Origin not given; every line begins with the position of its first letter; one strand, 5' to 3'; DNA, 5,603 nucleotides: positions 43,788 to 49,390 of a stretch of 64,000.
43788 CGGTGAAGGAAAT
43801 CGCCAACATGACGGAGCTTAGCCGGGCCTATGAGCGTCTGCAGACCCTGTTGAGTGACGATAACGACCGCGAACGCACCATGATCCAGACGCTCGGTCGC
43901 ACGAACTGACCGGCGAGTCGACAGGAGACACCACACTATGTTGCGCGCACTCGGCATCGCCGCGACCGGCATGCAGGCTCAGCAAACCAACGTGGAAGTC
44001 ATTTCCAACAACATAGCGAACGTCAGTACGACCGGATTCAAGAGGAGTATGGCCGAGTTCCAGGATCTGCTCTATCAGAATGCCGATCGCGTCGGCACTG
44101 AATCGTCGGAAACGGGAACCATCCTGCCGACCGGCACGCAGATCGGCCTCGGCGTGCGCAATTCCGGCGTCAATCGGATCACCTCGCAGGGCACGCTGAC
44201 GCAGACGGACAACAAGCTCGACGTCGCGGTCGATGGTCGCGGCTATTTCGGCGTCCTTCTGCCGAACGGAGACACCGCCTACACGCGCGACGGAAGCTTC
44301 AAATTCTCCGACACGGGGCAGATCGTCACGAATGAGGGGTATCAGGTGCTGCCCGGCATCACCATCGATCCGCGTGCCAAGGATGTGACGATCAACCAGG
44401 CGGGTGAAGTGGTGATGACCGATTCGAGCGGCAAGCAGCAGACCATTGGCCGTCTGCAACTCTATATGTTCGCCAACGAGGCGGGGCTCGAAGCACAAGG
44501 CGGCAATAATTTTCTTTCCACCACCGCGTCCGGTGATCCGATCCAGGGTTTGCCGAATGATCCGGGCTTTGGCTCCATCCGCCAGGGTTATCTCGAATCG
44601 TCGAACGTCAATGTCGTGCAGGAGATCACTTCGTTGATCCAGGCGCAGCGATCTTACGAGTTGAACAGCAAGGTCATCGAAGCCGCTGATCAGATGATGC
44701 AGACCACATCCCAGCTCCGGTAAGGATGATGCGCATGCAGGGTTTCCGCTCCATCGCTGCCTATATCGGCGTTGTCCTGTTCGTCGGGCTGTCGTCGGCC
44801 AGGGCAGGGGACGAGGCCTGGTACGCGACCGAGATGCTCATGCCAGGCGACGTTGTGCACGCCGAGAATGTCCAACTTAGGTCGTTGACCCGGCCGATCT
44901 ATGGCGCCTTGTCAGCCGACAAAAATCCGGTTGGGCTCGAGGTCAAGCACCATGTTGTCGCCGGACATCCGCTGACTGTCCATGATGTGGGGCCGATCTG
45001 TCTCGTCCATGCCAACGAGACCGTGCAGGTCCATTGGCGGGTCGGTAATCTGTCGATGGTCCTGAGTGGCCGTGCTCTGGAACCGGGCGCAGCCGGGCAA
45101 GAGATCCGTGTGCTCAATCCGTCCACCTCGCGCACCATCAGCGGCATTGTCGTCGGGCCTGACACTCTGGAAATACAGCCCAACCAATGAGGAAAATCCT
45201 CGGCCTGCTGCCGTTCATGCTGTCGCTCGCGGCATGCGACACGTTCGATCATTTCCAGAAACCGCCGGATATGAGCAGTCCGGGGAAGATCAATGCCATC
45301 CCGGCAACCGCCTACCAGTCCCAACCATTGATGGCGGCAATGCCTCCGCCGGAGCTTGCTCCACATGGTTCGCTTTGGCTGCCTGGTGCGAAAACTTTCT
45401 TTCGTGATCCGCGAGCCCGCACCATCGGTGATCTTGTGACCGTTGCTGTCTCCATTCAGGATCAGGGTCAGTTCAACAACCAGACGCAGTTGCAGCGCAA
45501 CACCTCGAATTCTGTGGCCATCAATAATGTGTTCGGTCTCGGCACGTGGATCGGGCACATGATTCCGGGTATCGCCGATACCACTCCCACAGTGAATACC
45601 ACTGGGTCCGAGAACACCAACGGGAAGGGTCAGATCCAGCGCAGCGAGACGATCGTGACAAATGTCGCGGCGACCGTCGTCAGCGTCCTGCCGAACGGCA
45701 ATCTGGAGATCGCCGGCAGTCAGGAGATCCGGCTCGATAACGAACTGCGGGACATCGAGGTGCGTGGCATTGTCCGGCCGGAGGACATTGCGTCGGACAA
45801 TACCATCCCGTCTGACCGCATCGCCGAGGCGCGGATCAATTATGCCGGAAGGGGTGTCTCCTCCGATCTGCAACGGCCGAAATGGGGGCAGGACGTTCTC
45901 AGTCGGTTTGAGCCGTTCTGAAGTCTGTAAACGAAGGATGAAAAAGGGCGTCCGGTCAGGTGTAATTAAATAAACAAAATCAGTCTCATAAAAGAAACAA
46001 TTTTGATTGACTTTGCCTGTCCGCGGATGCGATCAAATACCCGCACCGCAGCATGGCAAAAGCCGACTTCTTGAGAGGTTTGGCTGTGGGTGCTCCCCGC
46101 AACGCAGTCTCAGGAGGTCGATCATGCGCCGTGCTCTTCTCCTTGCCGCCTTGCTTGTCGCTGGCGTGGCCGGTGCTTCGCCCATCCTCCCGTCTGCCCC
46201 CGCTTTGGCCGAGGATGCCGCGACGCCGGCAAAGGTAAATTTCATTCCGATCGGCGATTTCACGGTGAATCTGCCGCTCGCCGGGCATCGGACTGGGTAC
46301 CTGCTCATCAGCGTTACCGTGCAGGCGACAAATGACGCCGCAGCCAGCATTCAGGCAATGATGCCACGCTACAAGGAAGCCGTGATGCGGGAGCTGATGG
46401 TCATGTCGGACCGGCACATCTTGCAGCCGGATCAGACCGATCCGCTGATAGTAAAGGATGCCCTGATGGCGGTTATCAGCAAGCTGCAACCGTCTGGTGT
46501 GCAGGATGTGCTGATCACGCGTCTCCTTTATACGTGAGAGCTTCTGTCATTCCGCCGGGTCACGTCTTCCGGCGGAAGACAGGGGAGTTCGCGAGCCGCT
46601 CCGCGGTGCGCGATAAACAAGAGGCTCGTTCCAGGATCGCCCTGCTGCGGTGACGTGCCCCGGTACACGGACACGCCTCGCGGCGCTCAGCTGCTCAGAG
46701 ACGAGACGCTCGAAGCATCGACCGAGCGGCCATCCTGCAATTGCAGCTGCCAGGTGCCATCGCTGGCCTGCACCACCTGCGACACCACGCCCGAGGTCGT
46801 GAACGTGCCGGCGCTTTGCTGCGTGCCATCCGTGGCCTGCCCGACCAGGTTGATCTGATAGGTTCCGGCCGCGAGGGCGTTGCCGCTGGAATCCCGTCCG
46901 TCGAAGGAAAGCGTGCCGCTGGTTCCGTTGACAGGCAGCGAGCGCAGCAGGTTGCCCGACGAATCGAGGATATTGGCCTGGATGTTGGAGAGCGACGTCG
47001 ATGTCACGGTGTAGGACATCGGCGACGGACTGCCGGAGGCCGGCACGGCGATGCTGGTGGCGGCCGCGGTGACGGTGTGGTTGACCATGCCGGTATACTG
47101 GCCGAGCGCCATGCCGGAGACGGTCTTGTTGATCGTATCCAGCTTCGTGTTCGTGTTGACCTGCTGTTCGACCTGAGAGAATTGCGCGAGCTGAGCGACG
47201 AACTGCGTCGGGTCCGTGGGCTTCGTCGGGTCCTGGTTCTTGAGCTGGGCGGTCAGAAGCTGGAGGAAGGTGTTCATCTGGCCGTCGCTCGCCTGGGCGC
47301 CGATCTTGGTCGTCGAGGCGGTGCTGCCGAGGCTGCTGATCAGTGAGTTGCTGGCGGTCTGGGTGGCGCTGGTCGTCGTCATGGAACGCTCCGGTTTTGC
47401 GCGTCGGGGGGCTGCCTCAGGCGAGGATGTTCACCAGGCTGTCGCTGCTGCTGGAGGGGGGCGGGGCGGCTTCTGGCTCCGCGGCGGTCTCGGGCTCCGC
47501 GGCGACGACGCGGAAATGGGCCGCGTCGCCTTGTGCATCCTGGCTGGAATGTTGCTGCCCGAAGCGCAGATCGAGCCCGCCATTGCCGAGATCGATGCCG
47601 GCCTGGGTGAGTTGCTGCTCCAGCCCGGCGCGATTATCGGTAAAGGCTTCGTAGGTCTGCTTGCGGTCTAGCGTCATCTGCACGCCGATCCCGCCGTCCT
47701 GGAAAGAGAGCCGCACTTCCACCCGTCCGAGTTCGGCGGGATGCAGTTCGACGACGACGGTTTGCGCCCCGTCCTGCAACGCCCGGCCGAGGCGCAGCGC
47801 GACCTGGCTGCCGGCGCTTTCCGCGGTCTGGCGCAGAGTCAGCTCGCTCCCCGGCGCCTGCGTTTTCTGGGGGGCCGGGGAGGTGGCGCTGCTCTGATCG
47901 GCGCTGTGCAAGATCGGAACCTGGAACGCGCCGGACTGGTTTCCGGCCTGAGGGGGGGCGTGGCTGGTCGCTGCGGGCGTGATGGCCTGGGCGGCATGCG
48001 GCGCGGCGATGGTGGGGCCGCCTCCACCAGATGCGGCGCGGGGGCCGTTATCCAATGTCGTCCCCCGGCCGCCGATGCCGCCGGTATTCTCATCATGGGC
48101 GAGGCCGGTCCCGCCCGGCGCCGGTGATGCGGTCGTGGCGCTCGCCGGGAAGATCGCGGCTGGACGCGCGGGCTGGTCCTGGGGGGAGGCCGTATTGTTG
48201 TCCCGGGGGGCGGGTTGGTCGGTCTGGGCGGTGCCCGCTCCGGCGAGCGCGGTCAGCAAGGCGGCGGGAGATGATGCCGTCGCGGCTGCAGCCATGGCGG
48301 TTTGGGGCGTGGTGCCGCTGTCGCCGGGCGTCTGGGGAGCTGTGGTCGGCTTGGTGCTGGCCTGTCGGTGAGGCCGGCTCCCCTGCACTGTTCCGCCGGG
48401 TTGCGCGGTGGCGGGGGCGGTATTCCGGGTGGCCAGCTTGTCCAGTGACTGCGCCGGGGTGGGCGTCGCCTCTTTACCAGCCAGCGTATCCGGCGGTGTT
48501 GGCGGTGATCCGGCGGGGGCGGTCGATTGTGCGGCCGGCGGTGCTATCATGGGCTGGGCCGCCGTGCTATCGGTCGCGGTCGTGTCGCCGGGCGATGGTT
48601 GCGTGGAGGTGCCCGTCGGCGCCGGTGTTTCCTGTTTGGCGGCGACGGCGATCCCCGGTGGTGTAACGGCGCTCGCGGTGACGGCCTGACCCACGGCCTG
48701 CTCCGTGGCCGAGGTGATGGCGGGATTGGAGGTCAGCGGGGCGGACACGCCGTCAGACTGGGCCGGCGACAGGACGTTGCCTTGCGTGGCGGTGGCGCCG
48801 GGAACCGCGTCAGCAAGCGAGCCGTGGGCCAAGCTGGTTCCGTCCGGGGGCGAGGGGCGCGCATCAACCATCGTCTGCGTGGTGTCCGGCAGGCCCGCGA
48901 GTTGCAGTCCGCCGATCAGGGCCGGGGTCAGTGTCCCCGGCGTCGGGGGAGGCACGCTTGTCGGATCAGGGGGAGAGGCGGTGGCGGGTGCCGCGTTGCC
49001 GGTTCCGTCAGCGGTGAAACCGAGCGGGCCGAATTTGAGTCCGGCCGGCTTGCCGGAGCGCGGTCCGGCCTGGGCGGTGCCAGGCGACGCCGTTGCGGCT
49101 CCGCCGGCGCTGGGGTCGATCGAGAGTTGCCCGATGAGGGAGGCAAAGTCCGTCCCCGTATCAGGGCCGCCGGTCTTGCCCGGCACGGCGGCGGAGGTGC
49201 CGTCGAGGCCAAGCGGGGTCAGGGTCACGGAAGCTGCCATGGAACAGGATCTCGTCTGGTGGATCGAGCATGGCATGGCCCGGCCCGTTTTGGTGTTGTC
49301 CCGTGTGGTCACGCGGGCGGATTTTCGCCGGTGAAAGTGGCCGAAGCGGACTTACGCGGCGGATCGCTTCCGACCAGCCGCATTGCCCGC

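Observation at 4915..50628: Oriented TGCGAAA(T) box recurring in almost every intergenic region of the motility supercluster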

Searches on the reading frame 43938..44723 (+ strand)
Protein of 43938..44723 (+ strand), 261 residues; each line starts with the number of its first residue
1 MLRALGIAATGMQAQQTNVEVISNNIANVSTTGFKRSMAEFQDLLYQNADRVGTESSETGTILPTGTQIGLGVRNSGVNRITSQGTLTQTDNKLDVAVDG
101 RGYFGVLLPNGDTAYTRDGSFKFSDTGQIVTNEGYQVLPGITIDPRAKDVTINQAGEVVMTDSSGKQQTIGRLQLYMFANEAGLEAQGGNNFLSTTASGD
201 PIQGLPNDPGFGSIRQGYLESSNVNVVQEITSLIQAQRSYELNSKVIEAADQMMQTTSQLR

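Call 15: search_protein_families(library=pfam, proteins=[window:43938-44723:+], max_evalue=0.01)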
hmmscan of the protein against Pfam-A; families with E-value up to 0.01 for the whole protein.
window:43938-44723:+ (261 aa): 3 families
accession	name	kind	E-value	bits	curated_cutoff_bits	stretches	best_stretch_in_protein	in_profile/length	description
PF22692.1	LlgE_F_G_D1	-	1.8e-24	86.1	27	1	97-159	1-63/64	Flagellar hook protein FlgE/F/G D1 domain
PF06429.18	Flg_bbr_C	-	3.8e-22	78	23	1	215-260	1-46/46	Flagellar basal body rod FlgEFG protein C-terminal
PF00460.25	Flg_bb_rod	-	2.8e-12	46.7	20.7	1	7-35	3-31/31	Flagella basal body rod protein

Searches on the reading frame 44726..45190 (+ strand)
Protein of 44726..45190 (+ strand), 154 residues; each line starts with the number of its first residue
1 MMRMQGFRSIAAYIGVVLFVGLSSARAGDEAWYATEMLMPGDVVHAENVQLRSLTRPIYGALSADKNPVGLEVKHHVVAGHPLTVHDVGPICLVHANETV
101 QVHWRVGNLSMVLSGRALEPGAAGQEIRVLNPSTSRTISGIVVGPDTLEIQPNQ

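Call 15: search_protein_families(library=pfam, proteins=[window:44726-45190:+], max_evalue=0.01)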
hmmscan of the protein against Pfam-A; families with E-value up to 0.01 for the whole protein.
window:44726-45190:+ (154 aa): 2 families
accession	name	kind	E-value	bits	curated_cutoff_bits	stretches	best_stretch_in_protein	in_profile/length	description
PF13144.11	ChapFlgA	-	3.2e-20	72.8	23.8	1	31-150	3-122/122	Chaperone for flagella basal body P-ring formation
PF08666.17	SAF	-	0.00014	22.8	21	1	31-88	3-62/63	SAF domain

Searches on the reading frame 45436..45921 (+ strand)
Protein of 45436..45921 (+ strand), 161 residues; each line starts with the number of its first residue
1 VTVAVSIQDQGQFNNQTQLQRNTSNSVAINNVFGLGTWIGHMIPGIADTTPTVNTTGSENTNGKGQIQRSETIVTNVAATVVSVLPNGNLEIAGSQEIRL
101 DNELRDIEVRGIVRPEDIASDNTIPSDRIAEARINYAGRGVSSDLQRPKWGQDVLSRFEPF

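Call 15: search_protein_families(library=pfam, proteins=[window:45436-45921:+], max_evalue=0.01)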
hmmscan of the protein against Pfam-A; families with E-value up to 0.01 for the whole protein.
window:45436-45921:+ (161 aa): 1 family
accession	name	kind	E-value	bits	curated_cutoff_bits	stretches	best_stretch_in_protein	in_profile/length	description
PF02107.21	FlgH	-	5.5e-43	147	27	1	2-158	31-170/172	Flagellar L-ring protein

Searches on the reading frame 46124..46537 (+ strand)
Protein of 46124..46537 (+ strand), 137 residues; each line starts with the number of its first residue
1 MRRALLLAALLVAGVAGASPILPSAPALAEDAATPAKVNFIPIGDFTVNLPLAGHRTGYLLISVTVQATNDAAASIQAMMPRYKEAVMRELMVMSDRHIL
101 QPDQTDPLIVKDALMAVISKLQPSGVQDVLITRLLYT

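Call 15: search_protein_families(library=pfam, proteins=[window:46124-46537:+], max_evalue=0.01)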
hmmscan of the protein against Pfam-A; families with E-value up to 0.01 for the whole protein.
window:46124-46537:+ (137 aa): 1 family
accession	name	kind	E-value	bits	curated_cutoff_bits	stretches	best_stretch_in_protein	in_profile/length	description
PF03748.19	FliL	-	1.3e-07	32.5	24.6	1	40-135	1-101/103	Flagellar basal body-associated protein FliL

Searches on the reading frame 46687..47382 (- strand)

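Call 16: search_protein_families(library=pfam, proteins=[window:46687-47382:-], max_evalue=0.01)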
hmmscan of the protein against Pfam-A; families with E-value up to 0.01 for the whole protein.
window:46687-47382:- (231 aa): 3 families
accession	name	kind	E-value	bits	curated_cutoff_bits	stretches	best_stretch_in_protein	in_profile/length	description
PF03963.19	FlgD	-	5.7e-22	78.2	27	1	11-82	4-74/75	Flagellar hook capping protein - N-terminal region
PF13860.13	FlgD_ig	-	2.5e-09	37.4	27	1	128-182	19-76/79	FlgD Ig-like domain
PF13861.12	FLgD_tudor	-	3e-07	31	26.9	1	95-226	5-57/58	FlgD Tudor-like domain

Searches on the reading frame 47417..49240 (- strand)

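Call 16: search_protein_families(library=pfam, proteins=[window:47417-49240:-], max_evalue=0.01)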
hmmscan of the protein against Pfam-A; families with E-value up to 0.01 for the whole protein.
window:47417-49240:- (607 aa): 1 family
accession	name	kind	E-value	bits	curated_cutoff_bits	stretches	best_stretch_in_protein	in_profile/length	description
PF02120.21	Flg_hook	-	1.4e-16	60.5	29.8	1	487-558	7-76/85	Flagellar hook-length control protein FliK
